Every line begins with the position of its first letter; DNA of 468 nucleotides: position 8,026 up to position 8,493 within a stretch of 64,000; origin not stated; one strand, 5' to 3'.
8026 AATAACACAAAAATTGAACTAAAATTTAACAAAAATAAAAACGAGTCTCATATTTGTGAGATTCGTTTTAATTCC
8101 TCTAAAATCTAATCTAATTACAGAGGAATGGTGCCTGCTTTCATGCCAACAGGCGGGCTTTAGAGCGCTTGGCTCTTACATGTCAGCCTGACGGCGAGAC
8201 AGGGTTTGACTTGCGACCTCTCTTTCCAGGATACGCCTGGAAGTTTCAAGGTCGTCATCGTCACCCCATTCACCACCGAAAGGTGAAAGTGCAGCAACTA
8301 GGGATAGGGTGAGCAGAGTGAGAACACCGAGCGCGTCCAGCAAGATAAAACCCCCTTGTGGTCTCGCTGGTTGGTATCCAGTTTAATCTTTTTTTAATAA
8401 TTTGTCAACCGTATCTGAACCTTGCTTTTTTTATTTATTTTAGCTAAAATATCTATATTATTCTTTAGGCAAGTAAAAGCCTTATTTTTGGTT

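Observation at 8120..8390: GC-rich ~270-bp island downstream of gdhA: cryptic small gene (55-aa membrane peptide) or unclassified structured RNA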

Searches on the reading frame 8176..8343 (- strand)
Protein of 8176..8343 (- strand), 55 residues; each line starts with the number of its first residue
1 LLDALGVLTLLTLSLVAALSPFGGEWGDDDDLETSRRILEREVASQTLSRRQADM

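Call 11: search_protein_families(library=pfam, proteins=[window:8176-8343:-], max_evalue=0.1)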
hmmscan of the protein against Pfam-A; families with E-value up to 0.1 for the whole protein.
window:8176-8343:- (55 aa): 0 families

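Call 28: find_homologous_proteins(query=window:8179-8343:-, max_evalue=10)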
Query seq(55 aa): 2 candidates shared short words with the query, none scored E <= 10.

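Call 29: find_related_loci(query=window:8179-8343:-, collection=metagenome_contigs, flank=5000)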
Query seq(55 aa) (55 aa) in metagenome_contigs; peptide patterns used: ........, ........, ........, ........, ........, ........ (x = any residue, [..] = any of these).
600 stretches matched a pattern, but none encodes a relative of the query by tblastn (E <= 1e-3).

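Call 38: find_related_loci(query=window:8179-8343:-, collection=genome_contigs, flank=5000)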
Query seq(55 aa) (55 aa) in genome_contigs; peptide patterns used: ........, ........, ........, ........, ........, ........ (x = any residue, [..] = any of these).
600 stretches matched a pattern, but none encodes a relative of the query by tblastn (E <= 1e-3).

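Call 39: find_related_loci(query=window:8179-8343:-, collection=viral_contigs, flank=5000)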
Query seq(55 aa) (55 aa) in viral_contigs; peptide patterns used: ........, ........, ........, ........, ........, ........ (x = any residue, [..] = any of these).
114 stretches matched a pattern, but none encodes a relative of the query by tblastn (E <= 1e-3).

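Call 44: search_protein_families(library=phrogs, proteins=[window:8179-8343:-], max_evalue=1)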
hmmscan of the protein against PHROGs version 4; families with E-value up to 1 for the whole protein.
window:8179-8343:- (55 aa): 0 families

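Call 47: search_protein_representatives(protein=window:8179-8343:-)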
Query: 55 residues. Proteins with E-value up to 0.001 (for the whole library): 8; up to 1e-10: 1; up to 1e-30: 0. The best 8 are listed.
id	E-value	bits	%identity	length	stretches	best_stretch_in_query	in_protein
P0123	7.0e-11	56.9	47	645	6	16-38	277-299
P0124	2.8e-10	55.1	35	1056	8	15-46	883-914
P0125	3.0e-09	51.8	-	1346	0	-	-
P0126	4.4e-09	51.4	42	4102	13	10-35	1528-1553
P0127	1.3e-04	37.5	50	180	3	11-30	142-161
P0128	1.7e-04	37.1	46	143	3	20-42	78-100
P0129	2.1e-04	36.9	38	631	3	16-45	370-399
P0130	8.6e-04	34.9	40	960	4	10-31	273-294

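Call 59: search_protein_families(library=ncbifam, proteins=[window:8179-8343:-], max_evalue=1)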
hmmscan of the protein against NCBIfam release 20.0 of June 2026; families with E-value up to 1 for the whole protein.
window:8179-8343:- (55 aa): 0 families

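Call 60: search_protein_families(library=padloc, proteins=[window:8179-8343:-], max_evalue=1)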
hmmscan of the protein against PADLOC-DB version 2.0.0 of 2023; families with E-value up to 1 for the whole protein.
window:8179-8343:- (55 aa): 0 families

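Call 80: predict_structure(protein=window:8179-8343:-)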
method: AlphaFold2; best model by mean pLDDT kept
length: 55 residues; sequences in the alignment: 1
mean_pLDDT: 78.1   pTM: 0.34
mean pLDDT of the five models: 78.1, 77.1, 74.0, 69.4, 67.4
residues with pLDDT >= 90: 10; 70-90: 28; 50-70: 17; < 50: 0
segments of 3 or more residues with pLDDT < 50: none
pLDDT, mean of each block of 10 residues (from residue 1): 87 83 60 85 81 64
secondary structure, 60 per line:
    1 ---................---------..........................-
elements in order: H4-19 H29-54

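Call 99: list_cluster_members(proteins=[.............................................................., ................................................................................, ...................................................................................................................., window:8179-8343:-, window:28103-28282:-])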
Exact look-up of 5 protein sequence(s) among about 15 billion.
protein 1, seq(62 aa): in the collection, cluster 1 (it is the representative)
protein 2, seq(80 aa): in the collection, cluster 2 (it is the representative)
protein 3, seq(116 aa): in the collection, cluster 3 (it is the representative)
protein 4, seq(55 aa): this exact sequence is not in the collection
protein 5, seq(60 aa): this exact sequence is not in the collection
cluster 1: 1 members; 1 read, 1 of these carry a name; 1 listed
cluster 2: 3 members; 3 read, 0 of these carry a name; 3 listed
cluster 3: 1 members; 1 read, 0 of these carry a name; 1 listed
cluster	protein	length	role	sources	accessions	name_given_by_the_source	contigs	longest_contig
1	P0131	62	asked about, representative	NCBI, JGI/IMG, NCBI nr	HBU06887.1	MAG TPA: hypothetical protein DEB09_02280 [Candidatus Magasanikbacteria bacterium] | hypothetical protein [Candidatus Magasanikbacteria bacterium]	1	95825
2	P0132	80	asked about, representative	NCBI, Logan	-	-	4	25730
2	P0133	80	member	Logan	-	-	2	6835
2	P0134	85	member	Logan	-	-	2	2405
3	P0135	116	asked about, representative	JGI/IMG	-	-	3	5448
